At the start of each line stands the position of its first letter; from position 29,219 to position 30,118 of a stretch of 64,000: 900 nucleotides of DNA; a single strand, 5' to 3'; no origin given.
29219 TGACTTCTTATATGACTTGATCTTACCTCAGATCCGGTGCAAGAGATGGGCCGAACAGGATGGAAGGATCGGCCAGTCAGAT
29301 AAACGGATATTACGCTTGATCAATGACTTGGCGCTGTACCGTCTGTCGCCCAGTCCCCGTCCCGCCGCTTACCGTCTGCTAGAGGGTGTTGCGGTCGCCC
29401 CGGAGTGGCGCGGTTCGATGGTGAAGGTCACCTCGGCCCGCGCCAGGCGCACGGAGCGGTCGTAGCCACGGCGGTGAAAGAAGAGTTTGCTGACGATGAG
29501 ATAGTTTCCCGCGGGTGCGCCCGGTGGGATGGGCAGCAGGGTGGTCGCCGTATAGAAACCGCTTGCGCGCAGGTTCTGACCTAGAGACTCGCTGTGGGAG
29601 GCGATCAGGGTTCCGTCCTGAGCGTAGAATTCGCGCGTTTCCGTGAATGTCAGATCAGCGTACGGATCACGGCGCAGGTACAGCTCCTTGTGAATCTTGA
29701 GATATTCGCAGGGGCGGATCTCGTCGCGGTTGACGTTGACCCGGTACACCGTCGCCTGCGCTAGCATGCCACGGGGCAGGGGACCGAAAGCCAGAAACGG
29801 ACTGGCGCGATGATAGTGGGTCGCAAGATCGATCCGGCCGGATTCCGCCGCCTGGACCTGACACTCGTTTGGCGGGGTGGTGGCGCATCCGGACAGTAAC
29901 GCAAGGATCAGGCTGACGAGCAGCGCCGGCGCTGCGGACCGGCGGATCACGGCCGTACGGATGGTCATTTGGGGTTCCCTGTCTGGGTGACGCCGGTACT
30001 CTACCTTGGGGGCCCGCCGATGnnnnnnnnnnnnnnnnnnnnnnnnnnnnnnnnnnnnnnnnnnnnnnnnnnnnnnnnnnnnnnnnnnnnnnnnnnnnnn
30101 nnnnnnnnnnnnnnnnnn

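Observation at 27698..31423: Kinase-lipoprotein-kinase cassette wedged antisense into the riboflavin operon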

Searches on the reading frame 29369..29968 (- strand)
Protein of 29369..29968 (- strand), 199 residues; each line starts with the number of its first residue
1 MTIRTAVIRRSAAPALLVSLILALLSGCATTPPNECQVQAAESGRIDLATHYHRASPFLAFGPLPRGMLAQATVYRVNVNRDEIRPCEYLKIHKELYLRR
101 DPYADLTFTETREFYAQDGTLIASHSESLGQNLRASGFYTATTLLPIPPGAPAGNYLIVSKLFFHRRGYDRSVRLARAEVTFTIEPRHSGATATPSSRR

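Call 3: search_protein_families(library=pfam, proteins=[window:29369-29968:-], max_evalue=1)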
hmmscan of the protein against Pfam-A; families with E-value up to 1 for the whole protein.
window:29369-29968:- (199 aa): 0 families

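Call 4: search_protein_families(library=ncbifam, proteins=[window:29369-29968:-], max_evalue=1)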
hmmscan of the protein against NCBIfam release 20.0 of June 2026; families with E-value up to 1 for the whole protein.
window:29369-29968:- (199 aa): 0 families

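Call 6: find_homologous_proteins(query=window:29369-29968:-)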
Query window:29369-29968:- (199 aa): 14 proteins with E <= 0.001 among 835 candidates.
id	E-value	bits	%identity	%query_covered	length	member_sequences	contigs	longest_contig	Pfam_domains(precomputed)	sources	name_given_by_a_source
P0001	8.2e-127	438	100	100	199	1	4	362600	-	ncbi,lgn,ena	-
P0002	1.6e-82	294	72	98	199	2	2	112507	-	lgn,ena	-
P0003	2.9e-79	283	69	97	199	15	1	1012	-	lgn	-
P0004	7.4e-78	278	69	87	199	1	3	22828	-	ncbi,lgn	-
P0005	8.1e-76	272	66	98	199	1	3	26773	-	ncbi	ncbi:MAG: hypothetical protein ACYDHM_10270 [Acidiferrobacterales bacterium]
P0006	2.3e-75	270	68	91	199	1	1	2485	-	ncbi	-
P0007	1.7e-74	267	68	95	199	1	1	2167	-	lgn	-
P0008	4.7e-67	243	66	92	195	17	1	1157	-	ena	-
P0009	3.0e-66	241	66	87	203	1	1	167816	-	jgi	-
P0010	8.0e-61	223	57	98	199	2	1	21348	-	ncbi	-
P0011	6.6e-59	217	57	92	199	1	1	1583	-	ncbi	-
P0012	8.4e-54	200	52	100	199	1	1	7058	-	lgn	-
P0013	4.7e-52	194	54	87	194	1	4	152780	-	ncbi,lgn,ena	-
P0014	4.9e-27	113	41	90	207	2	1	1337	-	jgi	jgi:hypothetical protein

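Call 7: find_encoding_contigs(protein=P0001, flank=8000, max_places=4)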
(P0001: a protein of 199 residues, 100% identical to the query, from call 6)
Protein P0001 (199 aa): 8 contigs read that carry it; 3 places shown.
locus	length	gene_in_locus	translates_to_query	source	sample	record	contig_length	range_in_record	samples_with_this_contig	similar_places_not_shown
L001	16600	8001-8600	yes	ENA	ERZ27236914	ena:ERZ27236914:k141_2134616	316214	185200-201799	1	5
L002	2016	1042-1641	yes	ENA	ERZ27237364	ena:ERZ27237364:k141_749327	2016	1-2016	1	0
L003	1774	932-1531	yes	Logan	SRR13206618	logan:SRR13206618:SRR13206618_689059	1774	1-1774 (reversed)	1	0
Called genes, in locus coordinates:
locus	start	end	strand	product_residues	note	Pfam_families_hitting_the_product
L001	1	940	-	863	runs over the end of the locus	PF01411:tRNA-synt_2c, PF07973:tRNA_SAD, PF02272:DHHA1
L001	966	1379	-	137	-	PF21982:RecX_HTH1, PF02631:RecX_HTH2, PF21981:RecX_HTH3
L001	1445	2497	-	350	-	PF00154:RecA_N, PF06745:ATPase (weak), PF08423:Rad51, PF27531:MT3502_N (weak), PF01637:ATPase_2 (weak), PF21096:RecA_C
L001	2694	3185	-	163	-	PF02464:CinA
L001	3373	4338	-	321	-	PF00586:AIRS, PF02769:AIRS_C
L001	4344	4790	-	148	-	PF01029:NusB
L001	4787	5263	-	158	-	PF00885:DMRL_synthase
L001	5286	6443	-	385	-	PF00926:DHBP_synthase, PF00925:GTP_cyclohydro2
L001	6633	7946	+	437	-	PF00069:Pkinase, PF07714:PK_Tyr_Ser-Thr, PF03109:ABC1 (weak)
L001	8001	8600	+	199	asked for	-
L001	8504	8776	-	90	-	-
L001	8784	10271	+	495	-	PF00069:Pkinase, PF01636:APH (faint), PF07714:PK_Tyr_Ser-Thr, PF03109:ABC1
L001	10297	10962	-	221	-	PF00677:Lum_binding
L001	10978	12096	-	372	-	PF00383:dCMP_cyt_deam_1, PF14437:MafB19-deam, PF01872:RibD_C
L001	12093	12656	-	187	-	PF22811:Zn_ribbon_NrdR, PF03477:ATP-cone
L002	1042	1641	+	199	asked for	-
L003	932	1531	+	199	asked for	-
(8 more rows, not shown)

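Call 8: find_encoding_contigs(protein=P0013, flank=8000, max_places=4)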
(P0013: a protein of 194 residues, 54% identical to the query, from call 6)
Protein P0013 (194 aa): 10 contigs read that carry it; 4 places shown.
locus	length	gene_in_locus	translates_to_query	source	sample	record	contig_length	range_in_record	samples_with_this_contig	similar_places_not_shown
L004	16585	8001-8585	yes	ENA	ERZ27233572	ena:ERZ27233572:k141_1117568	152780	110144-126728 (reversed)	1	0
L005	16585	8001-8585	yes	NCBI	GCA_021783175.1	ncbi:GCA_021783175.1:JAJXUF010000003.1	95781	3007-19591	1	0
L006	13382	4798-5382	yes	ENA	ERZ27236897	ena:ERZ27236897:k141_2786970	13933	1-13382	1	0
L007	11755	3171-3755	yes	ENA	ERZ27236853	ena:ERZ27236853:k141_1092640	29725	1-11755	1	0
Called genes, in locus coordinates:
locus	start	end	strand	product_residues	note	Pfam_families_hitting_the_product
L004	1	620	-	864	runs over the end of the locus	PF01411:tRNA-synt_2c, PF07973:tRNA_SAD, PF02272:DHHA1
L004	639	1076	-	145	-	PF21982:RecX_HTH1, PF02631:RecX_HTH2, PF21981:RecX_HTH3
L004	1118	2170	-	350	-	PF00154:RecA_N, PF06745:ATPase (weak), PF08423:Rad51, PF27531:MT3502_N (weak), PF01637:ATPase_2 (weak), PF21096:RecA_C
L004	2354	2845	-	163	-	PF02464:CinA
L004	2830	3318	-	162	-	PF04608:PgpA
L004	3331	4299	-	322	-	PF00586:AIRS, PF02769:AIRS_C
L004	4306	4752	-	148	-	PF01029:NusB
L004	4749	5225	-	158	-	PF00885:DMRL_synthase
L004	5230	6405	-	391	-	PF00926:DHBP_synthase, PF00925:GTP_cyclohydro2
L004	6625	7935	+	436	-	PF00069:Pkinase, PF07714:PK_Tyr_Ser-Thr, PF03109:ABC1 (weak)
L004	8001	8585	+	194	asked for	-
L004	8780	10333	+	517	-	PF00069:Pkinase, PF01636:APH (faint), PF07714:PK_Tyr_Ser-Thr, PF03109:ABC1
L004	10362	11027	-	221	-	PF00677:Lum_binding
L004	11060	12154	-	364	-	PF00383:dCMP_cyt_deam_1, PF14437:MafB19-deam, PF01872:RibD_C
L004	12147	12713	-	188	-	PF22811:Zn_ribbon_NrdR, PF03477:ATP-cone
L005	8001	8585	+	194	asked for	-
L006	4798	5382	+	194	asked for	-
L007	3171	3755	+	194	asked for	-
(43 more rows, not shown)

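Call 9: find_encoding_contigs(protein=P0009, flank=8000, max_places=3)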
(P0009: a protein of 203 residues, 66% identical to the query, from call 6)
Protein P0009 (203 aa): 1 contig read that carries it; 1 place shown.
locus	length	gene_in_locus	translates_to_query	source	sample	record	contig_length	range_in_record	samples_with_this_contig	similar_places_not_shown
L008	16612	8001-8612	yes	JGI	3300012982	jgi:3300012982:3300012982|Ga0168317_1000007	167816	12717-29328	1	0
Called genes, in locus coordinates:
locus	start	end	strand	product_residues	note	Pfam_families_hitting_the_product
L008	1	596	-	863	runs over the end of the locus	PF01411:tRNA-synt_2c, PF07973:tRNA_SAD, PF02272:DHHA1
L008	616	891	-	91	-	PF02631:RecX_HTH2, PF21981:RecX_HTH3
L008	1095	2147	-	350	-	PF00154:RecA_N, PF06745:ATPase (weak), PF08423:Rad51 (weak), PF27531:MT3502_N (weak), PF01637:ATPase_2 (weak), PF21096:RecA_C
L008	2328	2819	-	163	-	PF02464:CinA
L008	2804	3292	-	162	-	PF04608:PgpA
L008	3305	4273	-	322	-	PF00586:AIRS, PF02769:AIRS_C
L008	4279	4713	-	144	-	PF01029:NusB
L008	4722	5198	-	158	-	PF00885:DMRL_synthase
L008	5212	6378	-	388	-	PF00926:DHBP_synthase, PF00925:GTP_cyclohydro2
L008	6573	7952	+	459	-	PF00069:Pkinase, PF07714:PK_Tyr_Ser-Thr, PF03109:ABC1 (weak)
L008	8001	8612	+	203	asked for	-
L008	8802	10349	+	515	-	PF00069:Pkinase, PF01636:APH (faint), PF07714:PK_Tyr_Ser-Thr, PF03109:ABC1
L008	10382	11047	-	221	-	PF00677:Lum_binding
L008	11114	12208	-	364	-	PF00383:dCMP_cyt_deam_1, PF14437:MafB19-deam, PF01872:RibD_C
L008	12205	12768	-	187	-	PF22811:Zn_ribbon_NrdR, PF03477:ATP-cone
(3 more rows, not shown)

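Call 13: find_encoding_contigs(protein=P0010, flank=8000, max_places=2)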
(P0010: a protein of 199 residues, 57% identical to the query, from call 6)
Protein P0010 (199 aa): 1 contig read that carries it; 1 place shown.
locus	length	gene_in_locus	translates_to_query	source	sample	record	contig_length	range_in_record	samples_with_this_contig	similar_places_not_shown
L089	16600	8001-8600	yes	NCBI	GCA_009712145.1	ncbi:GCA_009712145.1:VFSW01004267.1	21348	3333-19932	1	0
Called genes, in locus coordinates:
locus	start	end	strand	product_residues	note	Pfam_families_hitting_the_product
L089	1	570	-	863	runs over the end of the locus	PF01411:tRNA-synt_2c, PF07973:tRNA_SAD, PF02272:DHHA1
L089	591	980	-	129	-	PF21982:RecX_HTH1 (faint), PF02631:RecX_HTH2, PF21981:RecX_HTH3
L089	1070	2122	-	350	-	PF00154:RecA_N, PF06745:ATPase (weak), PF08423:Rad51, PF27531:MT3502_N (weak), PF01637:ATPase_2 (weak), PF21096:RecA_C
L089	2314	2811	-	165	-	PF02464:CinA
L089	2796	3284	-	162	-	PF04608:PgpA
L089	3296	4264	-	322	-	PF00586:AIRS, PF02769:AIRS_C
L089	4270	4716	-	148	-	PF01029:NusB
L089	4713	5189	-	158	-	PF00885:DMRL_synthase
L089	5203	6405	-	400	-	PF00926:DHBP_synthase, PF00925:GTP_cyclohydro2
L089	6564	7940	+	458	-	PF00069:Pkinase, PF07714:PK_Tyr_Ser-Thr, PF03109:ABC1 (weak)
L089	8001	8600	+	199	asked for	-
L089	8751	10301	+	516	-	PF00069:Pkinase, PF07714:PK_Tyr_Ser-Thr, PF01636:APH (faint), PF03109:ABC1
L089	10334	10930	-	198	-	PF00677:Lum_binding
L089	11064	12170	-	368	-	PF00383:dCMP_cyt_deam_1, PF14437:MafB19-deam (weak), PF01872:RibD_C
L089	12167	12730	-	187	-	PF22811:Zn_ribbon_NrdR, PF03477:ATP-cone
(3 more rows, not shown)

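Call 14: find_encoding_contigs(protein=P0012, flank=8000, max_places=2)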
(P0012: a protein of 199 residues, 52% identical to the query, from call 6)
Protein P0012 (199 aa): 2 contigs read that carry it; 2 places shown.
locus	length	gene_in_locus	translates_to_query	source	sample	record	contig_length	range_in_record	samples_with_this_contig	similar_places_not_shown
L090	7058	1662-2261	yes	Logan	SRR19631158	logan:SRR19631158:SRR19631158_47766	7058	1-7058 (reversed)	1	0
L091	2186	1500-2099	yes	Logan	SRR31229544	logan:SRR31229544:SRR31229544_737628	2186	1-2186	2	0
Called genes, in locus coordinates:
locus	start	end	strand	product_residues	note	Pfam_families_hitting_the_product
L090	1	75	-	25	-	?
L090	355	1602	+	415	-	PF00069:Pkinase, PF01636:APH (faint), PF07714:PK_Tyr_Ser-Thr, PF03109:ABC1 (weak)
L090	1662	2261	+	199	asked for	-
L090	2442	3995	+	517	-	PF00069:Pkinase, PF01636:APH (faint), PF07714:PK_Tyr_Ser-Thr, PF03109:ABC1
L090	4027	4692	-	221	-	PF00677:Lum_binding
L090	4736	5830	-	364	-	PF00383:dCMP_cyt_deam_1, PF14437:MafB19-deam, PF01872:RibD_C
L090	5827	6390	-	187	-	PF22811:Zn_ribbon_NrdR, PF03477:ATP-cone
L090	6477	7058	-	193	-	?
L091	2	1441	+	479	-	?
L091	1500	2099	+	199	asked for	-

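Call 15: find_encoding_contigs(protein=P0005, flank=8000, max_places=2)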
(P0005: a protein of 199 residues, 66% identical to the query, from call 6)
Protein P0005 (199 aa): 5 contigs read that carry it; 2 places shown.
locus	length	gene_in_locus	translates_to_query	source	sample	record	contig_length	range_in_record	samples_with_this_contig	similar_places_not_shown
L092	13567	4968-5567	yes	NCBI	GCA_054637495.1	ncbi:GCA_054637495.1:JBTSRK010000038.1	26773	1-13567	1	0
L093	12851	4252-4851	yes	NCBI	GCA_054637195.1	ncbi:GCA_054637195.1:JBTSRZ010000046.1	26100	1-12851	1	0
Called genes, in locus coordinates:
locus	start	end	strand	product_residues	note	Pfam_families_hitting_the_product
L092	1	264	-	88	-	PF02464:CinA (weak)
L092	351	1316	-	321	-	PF00586:AIRS, PF02769:AIRS_C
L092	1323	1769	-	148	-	PF01029:NusB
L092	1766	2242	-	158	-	PF00885:DMRL_synthase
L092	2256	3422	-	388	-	PF00926:DHBP_synthase, PF00925:GTP_cyclohydro2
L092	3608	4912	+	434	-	PF00069:Pkinase, PF07714:PK_Tyr_Ser-Thr, PF03109:ABC1 (faint)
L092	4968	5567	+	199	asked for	-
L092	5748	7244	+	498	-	PF00069:Pkinase, PF01636:APH (faint), PF07714:PK_Tyr_Ser-Thr, PF03109:ABC1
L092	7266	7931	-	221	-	PF00677:Lum_binding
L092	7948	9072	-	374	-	PF00383:dCMP_cyt_deam_1, PF14437:MafB19-deam, PF01872:RibD_C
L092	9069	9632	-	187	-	PF22811:Zn_ribbon_NrdR, PF03477:ATP-cone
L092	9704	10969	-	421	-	PF00464:SHMT, PF00155:Aminotran_1_2 (weak), PF01212:Beta_elim_lyase (weak)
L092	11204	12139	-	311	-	PF07549:Sec_GG, PF02355:SecD_SecF_C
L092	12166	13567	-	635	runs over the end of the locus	PF13721:SecD-TM1, PF07549:Sec_GG (weak), PF21760:SecD_1st, PF22599:SecDF_P1_head, PF02355:SecD_SecF_C, PF03176:MMPL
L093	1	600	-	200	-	PF00586:AIRS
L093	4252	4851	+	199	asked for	-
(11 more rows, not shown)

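Call 16: find_encoding_contigs(protein=P0014, flank=8000, max_places=2)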
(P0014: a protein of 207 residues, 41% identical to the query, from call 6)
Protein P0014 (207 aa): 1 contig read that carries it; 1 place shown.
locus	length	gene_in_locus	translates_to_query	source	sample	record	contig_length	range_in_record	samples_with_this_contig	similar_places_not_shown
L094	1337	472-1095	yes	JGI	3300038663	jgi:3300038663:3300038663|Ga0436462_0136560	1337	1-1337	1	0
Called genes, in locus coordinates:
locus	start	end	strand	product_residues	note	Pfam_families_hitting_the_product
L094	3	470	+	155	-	?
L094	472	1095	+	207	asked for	-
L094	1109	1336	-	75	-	?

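Call 27: predict_structure(alignment_id=A1)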
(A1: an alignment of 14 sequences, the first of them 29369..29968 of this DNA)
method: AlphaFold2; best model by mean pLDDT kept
length: 199 residues; sequences in the alignment: 14
mean_pLDDT: 77.1   pTM: 0.69
mean pLDDT of the five models: 77.1, 77.0, 71.0, 67.7, 65.5
residues with pLDDT >= 90: 92; 70-90: 44; 50-70: 22; < 50: 41
segments of 3 or more residues with pLDDT < 50: 1-33, 191-195, 197-199
pLDDT, mean of each block of 10 residues (from residue 1): 35 39 42 53 67 79 86 93 88 94 93 95 91 89 87 94 93 96 82 43
secondary structure, 60 per line:
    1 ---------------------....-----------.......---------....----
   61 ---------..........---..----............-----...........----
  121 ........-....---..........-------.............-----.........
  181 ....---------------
elements in order: H22-25 H37-43 E53-56 E70-79 E89-100 E106-116 E121-128 H130-133 E137-146 E154-166 E172-184
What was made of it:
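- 29369..29968 (-): Lipoprotein (LPP) of a new, unnamed family. The mature part is a β-sandwich with two invariant cysteines (C36, C87). AF2 core pLDDT is above 90 (call 27).
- The β-sandwich model is confident (call 27).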

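Call 33: search_protein_representatives(alignment_id=A1)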
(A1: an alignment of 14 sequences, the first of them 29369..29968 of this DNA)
Query: 14 sequences, 199 profile positions. Proteins with E-value up to 0.001 (for the whole library): 69; up to 1e-10: 56; up to 1e-30: 38. The best 69 are listed.
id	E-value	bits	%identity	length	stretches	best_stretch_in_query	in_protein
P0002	1.5e-96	337.9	-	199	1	1-199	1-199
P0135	1.7e-57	210.4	-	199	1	1-193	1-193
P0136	1.3e-56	207.6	-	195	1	7-187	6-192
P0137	5.7e-53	195.6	-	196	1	5-188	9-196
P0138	5.7e-52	192.4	-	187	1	16-187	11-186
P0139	5.8e-51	189.1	-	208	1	18-187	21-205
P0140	1.1e-50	188.1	-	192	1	19-187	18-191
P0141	1.2e-48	181.5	-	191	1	14-185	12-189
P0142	2.3e-45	170.8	-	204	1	8-187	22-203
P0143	7.0e-45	169.2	-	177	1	19-186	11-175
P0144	7.8e-45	169.1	-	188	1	11-186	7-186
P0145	1.0e-44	168.7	-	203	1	15-187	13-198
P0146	6.5e-44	166.1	-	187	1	15-186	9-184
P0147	7.2e-44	165.9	-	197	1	16-191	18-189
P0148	9.1e-44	165.6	-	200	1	10-186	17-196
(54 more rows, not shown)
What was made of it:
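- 29369..29968 (-): The family has 69 representatives (call 33).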

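Call 36: fold_search(model_id=the predicted structure, library=pdb)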
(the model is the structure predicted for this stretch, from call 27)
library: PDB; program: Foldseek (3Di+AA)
matches with E <= 10: 1915; with E <= 0.001: 92
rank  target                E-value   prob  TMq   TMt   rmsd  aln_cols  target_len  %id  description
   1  8xgl_A                5.5e-06  1.00  0.39  0.60   4.2       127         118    9  Structure of the Magnaporthe oryzae effector NIS1 (released 2024-09-18)
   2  8xgl_B                1.3e-05  1.00  0.39  0.57   4.5       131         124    8  Structure of the Magnaporthe oryzae effector NIS1 (released 2024-09-18)
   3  6r4n_E                2.1e-05  1.00  0.39  0.51   4.5       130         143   16  Crystal structure of S. cerevisia Niemann-Pick type C protein NPC2 with ergosterol bound (released 2019-09-25)
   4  6r4m_B                2.3e-05  1.00  0.39  0.51   4.3       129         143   16  Crystal structure of S. cerevisia Niemann-Pick type C protein NPC2 (released 2019-09-25)
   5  6r4n_B                2.7e-05  1.00  0.39  0.51   4.4       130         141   16  Crystal structure of S. cerevisia Niemann-Pick type C protein NPC2 with ergosterol bound (released 2019-09-25)
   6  8k2h_A                3.2e-05  1.00  0.36  0.15   7.1       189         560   10  Crystal structure of Group 2Oligosaccharide/Monosaccharide-releasing beta-N-acetylhexosaminidase NgaAt from Arabidopsi (released 2024-04-24)
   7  5fqg_A                3.8e-05  1.00  0.32  0.13  11.2       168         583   11  The details of glycolipid glycan hydrolysis by the structural analysis of a family 123 glycoside hydrolase from Clostr (released 2016-03-30)
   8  6r4n_F                4.2e-05  1.00  0.39  0.49   5.4       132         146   16  Crystal structure of S. cerevisia Niemann-Pick type C protein NPC2 with ergosterol bound (released 2019-09-25)
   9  6r4n_H                4.5e-05  1.00  0.38  0.49   4.6       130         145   16  Crystal structure of S. cerevisia Niemann-Pick type C protein NPC2 with ergosterol bound (released 2019-09-25)
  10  5fqe_A                4.7e-05  1.00  0.31  0.13   9.3       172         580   11  The details of glycolipid glycan hydrolysis by the structural analysis of a family 123 glycoside hydrolase from Clostr (released 2016-03-30)
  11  8k2i_B                5.9e-05  1.00  0.37  0.16   6.8       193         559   11  Crystal structure of Group 2 Oligosaccharide/Monosaccharide-releasing beta-N-acetylhexosaminidase NgaAt from Arabidops (released 2024-04-24)
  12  6r4m_C                7.3e-05  1.00  0.39  0.48   4.4       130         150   16  Crystal structure of S. cerevisia Niemann-Pick type C protein NPC2 (released 2019-09-25)
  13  6r4m_A                8.2e-05  1.00  0.39  0.51   4.3       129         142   16  Crystal structure of S. cerevisia Niemann-Pick type C protein NPC2 (released 2019-09-25)
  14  5vhv_A                8.6e-05  1.00  0.35  0.21   5.1       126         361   13  Pseudomonas fluorescens alkylpurine DNA glycosylase AlkC bound to DNA containing an oxocarbenium-intermediate analog (released 2017-10-25)
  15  5fqe_B                9.1e-05  1.00  0.35  0.14   9.0       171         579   11  The details of glycolipid glycan hydrolysis by the structural analysis of a family 123 glycoside hydrolase from Clostr (released 2016-03-30)
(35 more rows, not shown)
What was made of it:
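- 29369..29968 (-): Foldseek finds Ig-like/ML-like sandwiches (call 36).
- On ML domain (MD-2-related lipid recognition, NPC2-like): Foldseek gives E 2e-5 with TM 0.39/0.51 (call 36).
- Closest known: ML-domain / Ig-like lipid- or glycan-binding β-sandwiches. Same: The best Foldseek hits include yeast NPC2 (E 2e-5, TM 0.39 by query and 0.51 by target) and Wzt carbohydrate-binding domains (call 36).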

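Call 41: find_related_loci(query=A3, collection=metagenome_contigs, flank=6000)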
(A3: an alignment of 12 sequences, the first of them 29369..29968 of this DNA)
Query A3 (199 aa) in metagenome_contigs; peptide patterns used: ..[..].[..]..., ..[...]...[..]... (x = any residue, [..] = any of these).
274 stretches matched a pattern; 65 encode a relative of the query (tblastn E <= 1e-3); 65 distinct loci.
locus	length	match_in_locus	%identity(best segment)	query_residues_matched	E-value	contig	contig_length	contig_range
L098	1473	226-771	71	13-194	3e-88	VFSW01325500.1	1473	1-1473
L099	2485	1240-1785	68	14-195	2e-81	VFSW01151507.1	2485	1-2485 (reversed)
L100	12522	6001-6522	69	26-199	5e-76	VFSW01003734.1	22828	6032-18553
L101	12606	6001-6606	56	1-199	4e-66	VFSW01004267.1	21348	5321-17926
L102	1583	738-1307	55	1-187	3e-66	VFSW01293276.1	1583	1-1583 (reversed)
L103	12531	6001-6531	44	18-188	3e-38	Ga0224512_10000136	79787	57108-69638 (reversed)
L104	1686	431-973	42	14-188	3e-38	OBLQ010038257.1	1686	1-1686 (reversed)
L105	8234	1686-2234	40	10-188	2e-37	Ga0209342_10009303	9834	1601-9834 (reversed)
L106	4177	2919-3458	41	8-186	2e-37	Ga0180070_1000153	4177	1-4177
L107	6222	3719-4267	40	10-188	2e-37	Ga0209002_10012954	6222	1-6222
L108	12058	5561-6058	43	24-184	2e-37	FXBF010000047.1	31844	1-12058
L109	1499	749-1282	39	15-188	2e-36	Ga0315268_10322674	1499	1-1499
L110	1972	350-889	41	8-186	2e-35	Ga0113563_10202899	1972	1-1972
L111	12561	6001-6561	39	2-186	1e-34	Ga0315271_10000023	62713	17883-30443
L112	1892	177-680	40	26-188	5e-35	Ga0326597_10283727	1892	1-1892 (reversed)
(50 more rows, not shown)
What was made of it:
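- Tried and rejected: A 12-sequence subset worked (call 41).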

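Call 62: search_protein_families(library=padloc, proteins=[window:29369-29968:-], max_evalue=0.01)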
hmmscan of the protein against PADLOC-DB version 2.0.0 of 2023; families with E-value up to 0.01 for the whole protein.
window:29369-29968:- (199 aa): 0 families
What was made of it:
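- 29369..29968 (-): No Pfam, NCBIfam or PADLOC hit (calls 3, 4, 62).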
